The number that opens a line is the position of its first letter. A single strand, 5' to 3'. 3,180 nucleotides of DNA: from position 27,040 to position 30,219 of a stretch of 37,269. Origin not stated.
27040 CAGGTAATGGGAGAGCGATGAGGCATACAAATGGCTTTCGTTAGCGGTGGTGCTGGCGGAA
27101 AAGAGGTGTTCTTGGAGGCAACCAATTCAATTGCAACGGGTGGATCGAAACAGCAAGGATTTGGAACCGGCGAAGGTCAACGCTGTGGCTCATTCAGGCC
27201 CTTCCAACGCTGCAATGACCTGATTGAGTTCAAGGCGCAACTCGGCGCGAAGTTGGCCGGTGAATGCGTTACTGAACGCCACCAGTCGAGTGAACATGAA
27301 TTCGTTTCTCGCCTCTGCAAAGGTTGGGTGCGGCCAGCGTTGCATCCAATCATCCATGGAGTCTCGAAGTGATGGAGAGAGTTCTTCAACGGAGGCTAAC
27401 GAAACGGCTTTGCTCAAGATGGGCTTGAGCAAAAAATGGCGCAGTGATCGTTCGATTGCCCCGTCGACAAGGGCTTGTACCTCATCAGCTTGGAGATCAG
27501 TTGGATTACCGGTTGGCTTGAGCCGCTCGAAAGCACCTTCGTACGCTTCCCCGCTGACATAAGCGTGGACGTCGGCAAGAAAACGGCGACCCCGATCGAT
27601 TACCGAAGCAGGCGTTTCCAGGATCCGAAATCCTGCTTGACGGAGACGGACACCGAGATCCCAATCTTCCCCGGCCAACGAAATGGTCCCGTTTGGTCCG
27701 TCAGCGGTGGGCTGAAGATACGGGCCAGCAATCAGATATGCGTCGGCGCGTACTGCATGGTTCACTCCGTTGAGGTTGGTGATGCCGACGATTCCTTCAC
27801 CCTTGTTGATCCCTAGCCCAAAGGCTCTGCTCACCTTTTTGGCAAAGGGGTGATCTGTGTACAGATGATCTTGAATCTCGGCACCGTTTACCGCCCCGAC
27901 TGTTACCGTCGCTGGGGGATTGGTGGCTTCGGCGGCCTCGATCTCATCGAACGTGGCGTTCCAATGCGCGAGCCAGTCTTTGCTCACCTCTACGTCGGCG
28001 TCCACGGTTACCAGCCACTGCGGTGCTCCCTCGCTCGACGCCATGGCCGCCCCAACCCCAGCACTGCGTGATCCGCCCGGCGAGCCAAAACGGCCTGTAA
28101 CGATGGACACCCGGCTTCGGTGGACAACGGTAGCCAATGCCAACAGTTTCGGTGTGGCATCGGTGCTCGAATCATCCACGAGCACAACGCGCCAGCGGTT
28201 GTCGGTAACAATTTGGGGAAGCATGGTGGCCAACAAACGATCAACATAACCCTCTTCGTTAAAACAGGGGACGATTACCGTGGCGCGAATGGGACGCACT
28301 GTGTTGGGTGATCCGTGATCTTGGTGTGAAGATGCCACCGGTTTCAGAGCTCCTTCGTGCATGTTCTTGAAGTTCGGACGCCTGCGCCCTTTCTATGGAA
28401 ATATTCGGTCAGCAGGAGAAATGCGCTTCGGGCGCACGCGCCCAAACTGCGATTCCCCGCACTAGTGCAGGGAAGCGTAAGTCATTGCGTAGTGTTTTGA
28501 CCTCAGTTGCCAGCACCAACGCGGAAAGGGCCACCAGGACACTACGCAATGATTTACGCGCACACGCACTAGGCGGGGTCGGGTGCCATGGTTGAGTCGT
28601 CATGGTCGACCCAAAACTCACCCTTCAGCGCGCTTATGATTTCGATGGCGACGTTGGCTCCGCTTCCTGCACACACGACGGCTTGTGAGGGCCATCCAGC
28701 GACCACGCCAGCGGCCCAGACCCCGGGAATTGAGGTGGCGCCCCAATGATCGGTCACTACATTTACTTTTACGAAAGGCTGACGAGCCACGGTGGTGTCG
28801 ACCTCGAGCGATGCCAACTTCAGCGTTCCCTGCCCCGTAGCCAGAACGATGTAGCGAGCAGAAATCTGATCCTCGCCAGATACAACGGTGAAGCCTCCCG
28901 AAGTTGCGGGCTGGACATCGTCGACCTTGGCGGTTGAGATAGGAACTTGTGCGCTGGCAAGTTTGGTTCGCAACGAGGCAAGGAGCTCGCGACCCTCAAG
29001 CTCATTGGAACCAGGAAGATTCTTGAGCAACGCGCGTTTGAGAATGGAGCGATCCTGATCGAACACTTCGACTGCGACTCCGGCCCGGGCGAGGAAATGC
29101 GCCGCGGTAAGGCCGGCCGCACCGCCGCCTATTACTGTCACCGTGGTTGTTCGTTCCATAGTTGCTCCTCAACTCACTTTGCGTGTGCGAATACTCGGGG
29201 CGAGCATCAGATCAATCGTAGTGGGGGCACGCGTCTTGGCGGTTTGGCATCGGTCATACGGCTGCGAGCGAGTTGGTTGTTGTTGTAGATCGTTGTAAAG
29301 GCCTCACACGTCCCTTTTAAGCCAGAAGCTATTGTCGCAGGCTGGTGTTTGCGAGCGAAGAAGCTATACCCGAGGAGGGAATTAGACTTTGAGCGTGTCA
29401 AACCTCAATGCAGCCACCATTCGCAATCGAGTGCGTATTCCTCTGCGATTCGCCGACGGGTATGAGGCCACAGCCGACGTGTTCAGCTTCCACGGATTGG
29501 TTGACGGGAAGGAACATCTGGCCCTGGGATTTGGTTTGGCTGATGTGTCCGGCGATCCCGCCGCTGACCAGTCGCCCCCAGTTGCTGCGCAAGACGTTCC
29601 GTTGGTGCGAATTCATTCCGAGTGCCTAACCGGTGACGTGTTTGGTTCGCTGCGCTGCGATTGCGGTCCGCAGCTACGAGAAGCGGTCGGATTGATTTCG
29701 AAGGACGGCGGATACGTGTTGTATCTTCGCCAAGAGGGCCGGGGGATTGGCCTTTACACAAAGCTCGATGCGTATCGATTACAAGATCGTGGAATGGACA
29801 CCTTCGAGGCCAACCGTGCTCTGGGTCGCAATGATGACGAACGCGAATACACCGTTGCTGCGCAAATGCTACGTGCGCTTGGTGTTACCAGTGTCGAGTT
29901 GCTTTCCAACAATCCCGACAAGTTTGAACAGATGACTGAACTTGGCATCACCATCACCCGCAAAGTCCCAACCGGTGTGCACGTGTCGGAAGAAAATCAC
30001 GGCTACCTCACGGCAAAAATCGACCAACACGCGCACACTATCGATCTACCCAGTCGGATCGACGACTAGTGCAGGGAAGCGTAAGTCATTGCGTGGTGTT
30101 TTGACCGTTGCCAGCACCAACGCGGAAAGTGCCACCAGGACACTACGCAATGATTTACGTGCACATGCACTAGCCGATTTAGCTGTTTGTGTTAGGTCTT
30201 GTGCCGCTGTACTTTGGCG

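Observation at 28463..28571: Hairpin-forming 106-109 bp MITE family with TA flanks and CTAG-type target sites (three copies in 37 kb)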

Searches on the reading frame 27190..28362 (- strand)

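Call 10: search_protein_families(library=pfam, proteins=[window:27190-28362:-])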
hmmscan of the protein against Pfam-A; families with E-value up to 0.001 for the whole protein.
window:27190-28362:- (390 aa): 2 families
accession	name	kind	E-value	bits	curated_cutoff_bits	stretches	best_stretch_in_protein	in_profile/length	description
PF00535.33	Glycos_transf_2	-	2.1e-17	64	23.3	1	28-139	1-104/168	Glycosyl transferase family 2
PF13641.12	Glyco_tranf_2_3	-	2.1e-11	44.7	27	1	27-254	3-208/230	Glycosyltransferase like family 2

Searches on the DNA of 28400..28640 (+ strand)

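Call 46: search_rna_families(source=window, start=28400, end=28640, threshold=evalue, max_evalue=10)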
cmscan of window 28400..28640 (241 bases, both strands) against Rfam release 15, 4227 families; matches with E-value up to 10: 4.
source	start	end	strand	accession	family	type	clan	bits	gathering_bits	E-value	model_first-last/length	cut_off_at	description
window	28477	28557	+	RF03633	mir-5882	Gene; miRNA;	-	25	95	0.013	1-77/77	no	mir-5882 microRNA precursor family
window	28476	28558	-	RF03633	mir-5882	Gene; miRNA;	-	21.8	95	0.085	1-77/77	no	mir-5882 microRNA precursor family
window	28549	28628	-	RF03135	L4-Archaeoglobi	Cis-reg; leader;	-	20.4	34.5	0.12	1-85/85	no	L4-Archaeoglobi ribosomal protein leades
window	28400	28450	-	RF00730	mir-277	Gene; miRNA;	-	11.8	43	5.3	1-54/90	3'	mir-277 microRNA precursor family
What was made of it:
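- On Known structured RNA family (Rfam 15): The best sub-threshold hit is mir-5882, at 25 bits against a 95-bit threshold (call 46).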

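Call 81: search_dna_similar(query=window:28463-28571:+, collection=plasmids, mode=distant, max_evalue=10, max_rows=20)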
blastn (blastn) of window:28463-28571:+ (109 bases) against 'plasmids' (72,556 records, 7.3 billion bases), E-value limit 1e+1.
Records with a match: 3; places in all: 3; records where one place covers at least 80% of the query: 0.
Best place of each record, by identity: 90-95% 1; 60-80% 2.
By first word of the organism name: Streptomyces 2; Rhizobium 1.
By predicted mobility (MOB-suite, as given by PLSDB): non-mobilizable 3.
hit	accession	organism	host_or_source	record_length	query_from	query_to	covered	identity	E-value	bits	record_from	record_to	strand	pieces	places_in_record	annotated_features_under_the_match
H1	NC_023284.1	Streptomyces sp. F2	-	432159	36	78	39%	79.1%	3e+0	38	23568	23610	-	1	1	hypothetical protein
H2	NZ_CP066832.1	Streptomyces liliifuscus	whole organism,soil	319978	36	78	39%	79.1%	3e+0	38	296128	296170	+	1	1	hypothetical protein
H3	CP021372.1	Rhizobium sp. ACO-34A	Agave americana L.,cell ...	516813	45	70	24%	92.3%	9e-1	39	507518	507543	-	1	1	ABC transporter permease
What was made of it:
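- Tried and rejected: blastn against PLSDB plasmids gave only chance hits (call 81).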

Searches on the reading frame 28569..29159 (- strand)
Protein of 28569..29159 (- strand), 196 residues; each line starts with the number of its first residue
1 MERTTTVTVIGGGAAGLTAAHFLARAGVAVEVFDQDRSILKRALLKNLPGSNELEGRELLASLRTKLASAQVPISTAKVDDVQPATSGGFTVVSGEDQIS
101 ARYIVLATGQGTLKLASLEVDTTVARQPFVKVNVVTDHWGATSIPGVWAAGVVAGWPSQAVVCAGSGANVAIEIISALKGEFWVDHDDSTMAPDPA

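Call 10: search_protein_families(library=pfam, proteins=[window:28569-29159:-])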
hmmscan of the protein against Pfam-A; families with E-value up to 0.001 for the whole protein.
window:28569-29159:- (196 aa): 14 families
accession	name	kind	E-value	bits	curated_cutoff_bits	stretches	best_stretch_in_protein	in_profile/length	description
PF07992.20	Pyr_redox_2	-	4.8e-14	52.9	26.1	1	6-115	2-114/291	Pyridine nucleotide-disulphide oxidoreductase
PF03486.20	HI0933_like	-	4e-09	36.7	50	1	6-43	2-39/244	HI0933-like protein Rossmann domain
PF01266.30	DAO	-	1.1e-08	35.5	27.9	1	7-37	2-32/353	FAD dependent oxidoreductase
PF01494.25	FAD_binding_3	-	2.7e-08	33.9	22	1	5-38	2-35/349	FAD binding domain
PF13738.12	Pyr_redox_3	-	3e-08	33.7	30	1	52-110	76-134/305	Pyridine nucleotide-disulphide oxidoreductase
PF13450.12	NAD_binding_8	-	1.3e-07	32.2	21.9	1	9-38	1-30/68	NAD(P)-binding Rossmann-like domain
PF00890.30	FAD_binding_2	-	5.3e-07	29.6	20.4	1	7-36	2-31/414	FAD binding domain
PF05834.18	Lycopene_cycl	-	7.4e-07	29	23.4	0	57-128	87-154/380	Lycopene cyclase protein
PF01262.27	AlaDh_PNT_C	-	1.9e-05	24.6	23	1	5-79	29-102/214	Alanine dehydrogenase/PNT, C-terminal domain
PF01134.28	GIDA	-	2.3e-05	24.1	22.1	1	7-36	2-31/391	Glucose inhibited division protein A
PF13454.12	NAD_binding_9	-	3.4e-05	24.3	21.8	0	59-110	102-154/155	FAD-NAD(P)-binding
PF02737.24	3HCDH_N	-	0.00013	22.4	22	1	6-46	1-41/180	3-hydroxyacyl-CoA dehydrogenase, NAD binding domain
PF00070.33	Pyr_redox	-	0.00064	20.6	22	1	7-42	2-36/82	Pyridine nucleotide-disulphide oxidoreductase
PF21799.2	MurD-like_N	-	0.00067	20.3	27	1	6-40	2-36/88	Mur ligase MurD-like, N-terminal domain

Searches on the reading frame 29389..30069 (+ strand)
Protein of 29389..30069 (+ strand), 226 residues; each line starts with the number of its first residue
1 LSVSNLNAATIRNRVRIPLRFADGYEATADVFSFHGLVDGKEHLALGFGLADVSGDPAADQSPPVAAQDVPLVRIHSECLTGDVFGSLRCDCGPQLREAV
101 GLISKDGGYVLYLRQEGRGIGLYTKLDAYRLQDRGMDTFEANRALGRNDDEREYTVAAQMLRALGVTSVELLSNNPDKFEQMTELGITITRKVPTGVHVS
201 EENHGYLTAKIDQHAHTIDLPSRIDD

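Call 10: search_protein_families(library=pfam, proteins=[window:29389-30069:+])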
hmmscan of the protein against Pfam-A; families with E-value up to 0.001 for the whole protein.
window:29389-30069:+ (226 aa): 1 family
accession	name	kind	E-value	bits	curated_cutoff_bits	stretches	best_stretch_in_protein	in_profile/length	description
PF00925.25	GTP_cyclohydro2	-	7.4e-55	185.4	23.3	1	28-194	14-165/165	GTP cyclohydrolase II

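Call 14: find_encoding_contigs(protein=window:29389-30069:+, flank=10000, max_places=10)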
Protein window:29389-30069:+ (226 aa): 2 contigs read that carry it; 2 places shown.
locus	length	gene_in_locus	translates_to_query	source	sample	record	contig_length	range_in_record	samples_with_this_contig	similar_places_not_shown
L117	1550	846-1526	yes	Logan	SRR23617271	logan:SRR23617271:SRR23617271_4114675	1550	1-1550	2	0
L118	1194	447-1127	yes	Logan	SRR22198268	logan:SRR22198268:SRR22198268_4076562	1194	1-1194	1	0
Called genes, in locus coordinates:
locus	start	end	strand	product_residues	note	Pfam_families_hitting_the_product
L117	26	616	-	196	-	PF00890:FAD_binding_2 (faint), PF01134:GIDA (faint), PF01262:AlaDh_PNT_C (weak), PF01266:DAO (weak), PF01494:FAD_binding_3 (weak), PF03486:HI0933_like (weak), PF07992:Pyr_redox_2, PF13450:NAD_binding_8, +2 more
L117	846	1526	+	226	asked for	PF00925:GTP_cyclohydro2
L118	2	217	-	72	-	?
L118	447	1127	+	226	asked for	PF00925:GTP_cyclohydro2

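Call 30: find_homologous_proteins(query=window:29389-30069:+, max_evalue=1e-40)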
Query window:29389-30069:+ (226 aa): 7956 proteins with E <= 1e-40 among 8000 candidates; the best 120 are listed.
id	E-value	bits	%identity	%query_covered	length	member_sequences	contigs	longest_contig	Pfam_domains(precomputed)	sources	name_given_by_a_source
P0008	3.3e-132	457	92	99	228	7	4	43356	PF00925.26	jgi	jgi:GTP cyclohydrolase II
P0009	1.5e-130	451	90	99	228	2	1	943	PF00925.26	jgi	jgi:GTP cyclohydrolase II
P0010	7.8e-129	446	88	99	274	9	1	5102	PF00925.26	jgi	jgi:GTP cyclohydrolase II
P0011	3.0e-127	440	88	100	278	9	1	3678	PF00925.26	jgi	jgi:GTP cyclohydrolase II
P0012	2.0e-126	438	87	99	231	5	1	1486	PF00925.26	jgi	jgi:GTP cyclohydrolase II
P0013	5.0e-126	436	86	99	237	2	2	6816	PF00925.26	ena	-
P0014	1.9e-103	363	78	99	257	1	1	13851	PF00925.26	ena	-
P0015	1.4e-100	353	77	95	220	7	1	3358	PF00925.26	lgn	-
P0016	9.7e-89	314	67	95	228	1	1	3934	PF00925.26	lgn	-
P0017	2.3e-87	310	67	93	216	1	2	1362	PF00925.26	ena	-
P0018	2.8e-87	310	67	97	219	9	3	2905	PF00925.26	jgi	jgi:GTP cyclohydrolase II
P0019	8.2e-87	308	66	98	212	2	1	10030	PF00925.26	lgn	-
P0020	2.3e-86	307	68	96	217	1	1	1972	PF00925.26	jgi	jgi:GTP cyclohydrolase II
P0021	7.1e-86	305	66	96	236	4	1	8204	PF00925.26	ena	-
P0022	1.5e-84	301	65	96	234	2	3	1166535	PF00925.26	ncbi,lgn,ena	-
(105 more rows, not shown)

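Call 31: find_encoding_contigs(protein=P0008, flank=10000)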
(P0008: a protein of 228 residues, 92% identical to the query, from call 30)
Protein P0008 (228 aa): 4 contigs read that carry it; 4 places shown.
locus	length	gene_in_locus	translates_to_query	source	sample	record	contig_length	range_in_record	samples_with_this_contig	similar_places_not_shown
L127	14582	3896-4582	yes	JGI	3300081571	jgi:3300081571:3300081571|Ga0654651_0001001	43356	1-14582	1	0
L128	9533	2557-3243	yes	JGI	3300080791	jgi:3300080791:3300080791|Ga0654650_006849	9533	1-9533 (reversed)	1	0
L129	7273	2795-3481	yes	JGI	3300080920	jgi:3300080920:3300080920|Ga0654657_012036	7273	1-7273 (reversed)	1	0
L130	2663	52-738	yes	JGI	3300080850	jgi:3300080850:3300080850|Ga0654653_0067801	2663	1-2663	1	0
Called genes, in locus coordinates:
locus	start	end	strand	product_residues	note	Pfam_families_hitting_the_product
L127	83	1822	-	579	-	PF23414:Beta-prop_EML_2, PF24817:WD40_WDHD1_1st, PF25172:Beta-prop_WDR3_2nd, PF23381:Beta-prop_IFT122_1st, PF24814:WD40_Prp19, PF25175:Beta-prop_WDR5, PF25391:WD40_Gbeta, PF25173:Beta-prop_WDR3_1st, +57 more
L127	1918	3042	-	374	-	PF00535:Glycos_transf_2, PF13641:Glyco_tranf_2_3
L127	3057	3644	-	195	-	PF00890:FAD_binding_2 (faint), PF01266:DAO (faint), PF01494:FAD_binding_3 (weak), PF03486:HI0933_like (faint), PF07992:Pyr_redox_2, PF13450:NAD_binding_8 (weak), PF13738:Pyr_redox_3 (faint), PF07992:Pyr_redox_2 (weak)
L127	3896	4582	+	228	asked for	PF00925:GTP_cyclohydro2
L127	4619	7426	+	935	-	PF07494:Reg_prop (faint), PF07495:Y_Y_Y (weak), PF07730:HisKA_3, PF02518:HATPase_c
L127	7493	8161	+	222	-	PF00072:Response_reg, PF00196:GerE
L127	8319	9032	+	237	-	PF00072:Response_reg, PF00486:Trans_reg_C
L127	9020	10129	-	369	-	PF00144:Beta-lactamase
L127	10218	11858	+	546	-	PF00501:AMP-binding, PF13193:AMP-binding_C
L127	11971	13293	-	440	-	PF04389:Peptidase_M28, PF01546:Peptidase_M20, PF07687:M20_dimer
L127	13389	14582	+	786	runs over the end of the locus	-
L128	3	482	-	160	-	?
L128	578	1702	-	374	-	PF00535:Glycos_transf_2, PF13641:Glyco_tranf_2_3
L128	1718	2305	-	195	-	PF00890:FAD_binding_2 (faint), PF01266:DAO (faint), PF01494:FAD_binding_3 (weak), PF03486:HI0933_like (faint), PF07992:Pyr_redox_2, PF13450:NAD_binding_8 (weak), PF13738:Pyr_redox_3 (faint), PF07992:Pyr_redox_2 (weak)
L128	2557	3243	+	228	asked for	PF00925:GTP_cyclohydro2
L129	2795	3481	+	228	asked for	PF00925:GTP_cyclohydro2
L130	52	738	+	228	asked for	PF00925:GTP_cyclohydro2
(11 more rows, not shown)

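Call 32: find_encoding_contigs(protein=P0014, flank=10000)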
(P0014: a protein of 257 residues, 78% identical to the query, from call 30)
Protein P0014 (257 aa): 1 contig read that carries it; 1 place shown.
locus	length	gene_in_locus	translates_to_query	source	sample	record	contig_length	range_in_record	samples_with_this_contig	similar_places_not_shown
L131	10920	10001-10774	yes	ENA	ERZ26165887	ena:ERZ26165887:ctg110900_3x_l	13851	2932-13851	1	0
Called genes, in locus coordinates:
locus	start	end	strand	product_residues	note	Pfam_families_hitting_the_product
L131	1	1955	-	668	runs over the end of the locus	PF00724:Oxidored_FMN, PF01266:DAO (faint), PF00070:Pyr_redox (faint), PF07992:Pyr_redox_2, PF12831:FAD_oxidored (weak), PF13450:NAD_binding_8 (faint)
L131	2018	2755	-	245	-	PF14094:DUF4272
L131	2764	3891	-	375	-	PF04055:Radical_SAM, PF13186:SPASM (weak)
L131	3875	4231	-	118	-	PF26520:MftB_chaperone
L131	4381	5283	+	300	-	PF02574:S-methyl_trans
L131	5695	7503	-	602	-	PF23381:Beta-prop_IFT122_1st, PF23414:Beta-prop_EML_2, PF24807:WD40_CDC20-Fz, PF24814:WD40_Prp19, PF24817:WD40_WDHD1_1st, PF24814:WD40_Prp19, PF25173:Beta-prop_WDR3_1st, PF25175:Beta-prop_WDR5, +50 more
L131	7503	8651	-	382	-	PF00535:Glycos_transf_2, PF13641:Glyco_tranf_2_3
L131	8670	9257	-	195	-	PF00890:FAD_binding_2 (faint), PF01266:DAO (weak), PF01494:FAD_binding_3 (weak), PF03486:HI0933_like (weak), PF07992:Pyr_redox_2, PF13450:NAD_binding_8 (weak), PF13738:Pyr_redox_3 (faint)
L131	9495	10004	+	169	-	PF01047:MarR, PF12802:MarR_2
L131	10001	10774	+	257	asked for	PF00925:GTP_cyclohydro2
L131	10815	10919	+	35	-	?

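Call 33: find_encoding_contigs(protein=P0013, flank=10000)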
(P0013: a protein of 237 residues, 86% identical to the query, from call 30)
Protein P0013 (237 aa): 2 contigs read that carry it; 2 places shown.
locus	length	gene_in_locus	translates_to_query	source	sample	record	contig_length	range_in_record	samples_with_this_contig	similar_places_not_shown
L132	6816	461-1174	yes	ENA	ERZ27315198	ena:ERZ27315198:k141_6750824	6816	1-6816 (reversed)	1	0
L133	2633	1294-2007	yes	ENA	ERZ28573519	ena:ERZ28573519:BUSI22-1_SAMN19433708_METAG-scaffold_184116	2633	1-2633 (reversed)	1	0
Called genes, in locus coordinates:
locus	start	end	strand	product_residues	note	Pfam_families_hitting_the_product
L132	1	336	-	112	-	?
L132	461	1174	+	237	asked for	PF00925:GTP_cyclohydro2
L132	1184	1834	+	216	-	PF00881:Nitroreductase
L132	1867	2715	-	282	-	PF00144:Beta-lactamase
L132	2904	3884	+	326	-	-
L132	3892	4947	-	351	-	-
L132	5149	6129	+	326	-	PF03781:FGE-sulfatase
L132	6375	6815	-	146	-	?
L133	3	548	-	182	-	?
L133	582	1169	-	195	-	PF00890:FAD_binding_2 (faint), PF01266:DAO (weak), PF01494:FAD_binding_3 (weak), PF03486:HI0933_like (weak), PF05834:Lycopene_cycl (faint), PF07992:Pyr_redox_2, PF13450:NAD_binding_8, PF07992:Pyr_redox_2 (weak), +1 more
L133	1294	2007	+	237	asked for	PF00925:GTP_cyclohydro2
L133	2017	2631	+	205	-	?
